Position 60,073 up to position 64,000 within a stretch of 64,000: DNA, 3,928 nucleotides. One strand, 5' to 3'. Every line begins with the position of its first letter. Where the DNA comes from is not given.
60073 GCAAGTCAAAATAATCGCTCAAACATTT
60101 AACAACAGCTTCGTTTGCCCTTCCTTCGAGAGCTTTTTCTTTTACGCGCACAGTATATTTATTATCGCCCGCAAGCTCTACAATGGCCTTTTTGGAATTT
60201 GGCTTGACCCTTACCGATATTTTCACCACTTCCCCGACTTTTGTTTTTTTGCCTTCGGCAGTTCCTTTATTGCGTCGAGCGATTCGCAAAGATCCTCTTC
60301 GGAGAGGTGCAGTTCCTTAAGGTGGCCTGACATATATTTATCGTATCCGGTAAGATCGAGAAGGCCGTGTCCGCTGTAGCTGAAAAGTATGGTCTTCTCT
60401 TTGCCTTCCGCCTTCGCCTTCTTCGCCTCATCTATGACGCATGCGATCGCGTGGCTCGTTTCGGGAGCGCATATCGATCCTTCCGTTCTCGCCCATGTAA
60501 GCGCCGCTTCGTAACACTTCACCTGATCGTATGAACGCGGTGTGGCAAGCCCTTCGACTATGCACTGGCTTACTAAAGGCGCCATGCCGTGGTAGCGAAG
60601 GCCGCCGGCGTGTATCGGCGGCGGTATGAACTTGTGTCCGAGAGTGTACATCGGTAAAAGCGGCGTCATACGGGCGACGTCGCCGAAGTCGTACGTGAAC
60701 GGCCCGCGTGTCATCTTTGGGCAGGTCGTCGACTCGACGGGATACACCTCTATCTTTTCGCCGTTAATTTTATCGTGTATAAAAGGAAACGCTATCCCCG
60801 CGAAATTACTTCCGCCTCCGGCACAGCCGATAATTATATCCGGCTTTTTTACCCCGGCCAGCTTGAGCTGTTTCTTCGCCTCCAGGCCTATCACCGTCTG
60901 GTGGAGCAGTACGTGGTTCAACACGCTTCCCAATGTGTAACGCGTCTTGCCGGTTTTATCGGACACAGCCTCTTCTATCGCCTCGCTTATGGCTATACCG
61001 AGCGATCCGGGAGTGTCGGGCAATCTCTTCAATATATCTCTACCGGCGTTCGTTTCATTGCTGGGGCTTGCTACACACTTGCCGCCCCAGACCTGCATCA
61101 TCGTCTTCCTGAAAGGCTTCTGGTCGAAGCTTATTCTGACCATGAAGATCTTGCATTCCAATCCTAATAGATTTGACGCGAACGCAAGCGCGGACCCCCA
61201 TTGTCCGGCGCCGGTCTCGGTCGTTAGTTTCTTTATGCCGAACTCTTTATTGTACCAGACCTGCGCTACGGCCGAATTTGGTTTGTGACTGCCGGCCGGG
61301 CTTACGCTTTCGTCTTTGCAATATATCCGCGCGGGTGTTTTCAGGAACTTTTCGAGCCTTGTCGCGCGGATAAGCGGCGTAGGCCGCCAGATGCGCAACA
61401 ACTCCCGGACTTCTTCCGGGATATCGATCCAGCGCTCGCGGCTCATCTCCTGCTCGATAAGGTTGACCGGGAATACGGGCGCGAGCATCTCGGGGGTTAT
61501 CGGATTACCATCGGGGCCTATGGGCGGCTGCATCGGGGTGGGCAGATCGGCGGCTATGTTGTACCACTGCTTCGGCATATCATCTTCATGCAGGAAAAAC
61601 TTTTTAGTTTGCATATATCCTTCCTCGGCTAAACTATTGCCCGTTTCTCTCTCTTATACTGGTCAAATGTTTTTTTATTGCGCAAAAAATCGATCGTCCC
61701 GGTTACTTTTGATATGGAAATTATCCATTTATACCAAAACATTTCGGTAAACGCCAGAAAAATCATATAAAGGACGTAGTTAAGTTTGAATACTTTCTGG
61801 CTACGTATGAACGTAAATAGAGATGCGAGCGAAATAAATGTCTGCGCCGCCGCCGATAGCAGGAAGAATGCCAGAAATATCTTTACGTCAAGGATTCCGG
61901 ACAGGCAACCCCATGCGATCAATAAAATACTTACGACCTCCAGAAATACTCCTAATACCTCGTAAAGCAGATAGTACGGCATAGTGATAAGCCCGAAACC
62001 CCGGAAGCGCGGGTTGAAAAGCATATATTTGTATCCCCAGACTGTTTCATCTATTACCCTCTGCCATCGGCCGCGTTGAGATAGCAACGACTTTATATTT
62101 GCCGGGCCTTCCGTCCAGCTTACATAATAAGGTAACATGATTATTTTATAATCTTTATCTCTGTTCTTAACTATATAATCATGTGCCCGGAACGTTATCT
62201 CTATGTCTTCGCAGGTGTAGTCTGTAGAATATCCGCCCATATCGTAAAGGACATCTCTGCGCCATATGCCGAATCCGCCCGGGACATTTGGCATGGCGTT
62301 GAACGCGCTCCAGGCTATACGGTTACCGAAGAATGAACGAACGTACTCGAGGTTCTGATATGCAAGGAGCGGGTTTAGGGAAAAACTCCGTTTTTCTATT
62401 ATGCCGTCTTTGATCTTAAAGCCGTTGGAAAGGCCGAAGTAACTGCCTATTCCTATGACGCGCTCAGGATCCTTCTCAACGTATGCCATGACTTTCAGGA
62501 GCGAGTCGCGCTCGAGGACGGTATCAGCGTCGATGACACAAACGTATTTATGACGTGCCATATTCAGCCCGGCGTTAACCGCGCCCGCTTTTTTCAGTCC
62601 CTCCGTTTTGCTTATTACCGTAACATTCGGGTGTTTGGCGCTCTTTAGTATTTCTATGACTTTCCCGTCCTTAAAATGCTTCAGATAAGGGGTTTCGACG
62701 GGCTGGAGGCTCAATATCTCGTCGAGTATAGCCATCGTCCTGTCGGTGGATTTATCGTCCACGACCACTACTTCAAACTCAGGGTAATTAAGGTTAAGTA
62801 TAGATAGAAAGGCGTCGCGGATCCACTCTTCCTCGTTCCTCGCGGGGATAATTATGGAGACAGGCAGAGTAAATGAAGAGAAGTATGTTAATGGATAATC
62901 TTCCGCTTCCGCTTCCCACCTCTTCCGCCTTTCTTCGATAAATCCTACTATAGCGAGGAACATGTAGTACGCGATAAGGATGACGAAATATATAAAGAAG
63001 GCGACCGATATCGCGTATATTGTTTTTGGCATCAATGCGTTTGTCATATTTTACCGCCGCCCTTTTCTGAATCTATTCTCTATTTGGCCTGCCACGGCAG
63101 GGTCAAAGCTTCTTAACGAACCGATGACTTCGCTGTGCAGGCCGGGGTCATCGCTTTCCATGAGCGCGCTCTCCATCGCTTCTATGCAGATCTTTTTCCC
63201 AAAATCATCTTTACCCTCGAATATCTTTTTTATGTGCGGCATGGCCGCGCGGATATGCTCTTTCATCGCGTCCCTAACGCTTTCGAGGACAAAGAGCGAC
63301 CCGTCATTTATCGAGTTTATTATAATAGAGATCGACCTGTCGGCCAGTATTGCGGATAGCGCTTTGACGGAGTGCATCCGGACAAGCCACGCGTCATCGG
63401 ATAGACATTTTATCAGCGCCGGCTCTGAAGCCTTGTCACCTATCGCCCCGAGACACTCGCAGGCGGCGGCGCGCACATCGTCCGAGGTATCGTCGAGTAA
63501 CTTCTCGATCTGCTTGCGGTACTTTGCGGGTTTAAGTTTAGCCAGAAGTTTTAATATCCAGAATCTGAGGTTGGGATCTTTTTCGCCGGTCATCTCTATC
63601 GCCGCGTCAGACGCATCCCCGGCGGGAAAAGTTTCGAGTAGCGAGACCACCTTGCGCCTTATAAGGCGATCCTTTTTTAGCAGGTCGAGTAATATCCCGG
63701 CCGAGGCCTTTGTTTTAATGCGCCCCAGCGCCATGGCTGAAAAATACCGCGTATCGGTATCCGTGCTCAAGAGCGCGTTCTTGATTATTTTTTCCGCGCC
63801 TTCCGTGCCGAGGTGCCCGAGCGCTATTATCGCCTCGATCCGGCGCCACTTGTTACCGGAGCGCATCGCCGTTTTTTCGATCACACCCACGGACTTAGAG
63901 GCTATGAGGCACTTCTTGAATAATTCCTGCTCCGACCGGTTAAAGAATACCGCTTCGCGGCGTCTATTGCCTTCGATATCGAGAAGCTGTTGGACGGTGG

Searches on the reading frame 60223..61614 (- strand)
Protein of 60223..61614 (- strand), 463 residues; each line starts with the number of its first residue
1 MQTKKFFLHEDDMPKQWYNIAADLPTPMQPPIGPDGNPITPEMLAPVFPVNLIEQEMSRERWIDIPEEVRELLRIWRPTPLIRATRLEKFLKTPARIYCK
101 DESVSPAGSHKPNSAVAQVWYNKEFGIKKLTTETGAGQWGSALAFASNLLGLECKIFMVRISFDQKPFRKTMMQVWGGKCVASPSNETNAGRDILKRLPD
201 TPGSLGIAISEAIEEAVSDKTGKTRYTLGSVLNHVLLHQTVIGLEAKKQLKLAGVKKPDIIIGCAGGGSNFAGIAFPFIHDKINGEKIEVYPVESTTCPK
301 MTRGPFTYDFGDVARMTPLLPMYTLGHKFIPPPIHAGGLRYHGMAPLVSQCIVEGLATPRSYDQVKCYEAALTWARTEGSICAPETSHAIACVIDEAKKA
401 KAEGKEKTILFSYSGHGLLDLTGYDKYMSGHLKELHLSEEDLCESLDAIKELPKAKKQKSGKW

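Call 23: search_protein_families(library=pfam, proteins=[window:60223-61614:-], max_evalue=0.0001)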
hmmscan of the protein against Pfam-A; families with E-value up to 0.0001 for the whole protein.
window:60223-61614:- (463 aa): 1 family
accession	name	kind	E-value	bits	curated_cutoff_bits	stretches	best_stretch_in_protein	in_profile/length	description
PF00291.31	PALP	-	5.4e-37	128.1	35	1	76-413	5-293/295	Pyridoxal-phosphate dependent enzyme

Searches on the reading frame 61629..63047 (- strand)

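Call 23: search_protein_families(library=pfam, proteins=[window:61629-63047:-], max_evalue=0.0001)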
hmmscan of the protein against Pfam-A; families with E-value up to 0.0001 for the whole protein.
window:61629-63047:- (472 aa): 6 families
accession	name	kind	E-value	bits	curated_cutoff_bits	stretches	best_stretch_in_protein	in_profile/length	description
PF00535.33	Glycos_transf_2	-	4e-30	105.4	23.3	1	64-221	1-138/168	Glycosyl transferase family 2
PF13641.12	Glyco_tranf_2_3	-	4.8e-19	69.7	27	1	125-330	39-229/230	Glycosyltransferase like family 2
PF03142.21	Chitin_synth_2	-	3.5e-08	33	27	0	298-430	340-464/527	Chitin synthase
PF13632.12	Glyco_trans_2_3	-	1.6e-07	31.8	27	1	168-379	1-188/198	Glycosyl transferase family group 2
PF10111.15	Glyco_tranf_2_2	-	6.4e-07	29.6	27.3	0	64-127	1-64/276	Glycosyltransferase like family 2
PF13506.12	Glyco_transf_21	-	3.2e-05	23.9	21.7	0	153-192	18-57/174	Glycosyl transferase family 21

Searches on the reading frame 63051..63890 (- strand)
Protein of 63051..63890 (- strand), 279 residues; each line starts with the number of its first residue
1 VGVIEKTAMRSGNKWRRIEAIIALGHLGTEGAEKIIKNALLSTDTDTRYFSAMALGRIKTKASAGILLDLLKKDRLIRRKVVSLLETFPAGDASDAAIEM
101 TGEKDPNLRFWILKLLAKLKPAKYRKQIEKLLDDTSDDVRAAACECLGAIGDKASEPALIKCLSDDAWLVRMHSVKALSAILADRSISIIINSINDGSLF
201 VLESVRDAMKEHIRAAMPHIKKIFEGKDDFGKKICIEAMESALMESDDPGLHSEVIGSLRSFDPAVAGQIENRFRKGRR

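Call 23: search_protein_families(library=pfam, proteins=[window:63051-63890:-], max_evalue=0.0001)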
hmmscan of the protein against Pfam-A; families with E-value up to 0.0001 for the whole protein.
window:63051-63890:- (279 aa): 5 families
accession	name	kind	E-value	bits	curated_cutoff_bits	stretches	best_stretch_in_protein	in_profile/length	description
PF13646.12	HEAT_2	-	5.4e-31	107.2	27.7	2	129-198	6-75/88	HEAT repeats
PF02985.28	HEAT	-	6.4e-16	57.4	23.5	1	128-152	5-29/31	HEAT repeat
PF03130.22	HEAT_PBS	-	9.6e-13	47.7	20.9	0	139-165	1-27/27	PBS lyase HEAT-like repeat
PF13513.12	HEAT_EZ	-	1e-06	29.5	27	0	128-150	33-55/55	HEAT-like repeat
PF16804.11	DUF5071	-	8.2e-05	23.3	27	0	201-254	41-94/119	Domain of unknown function (DUF5071)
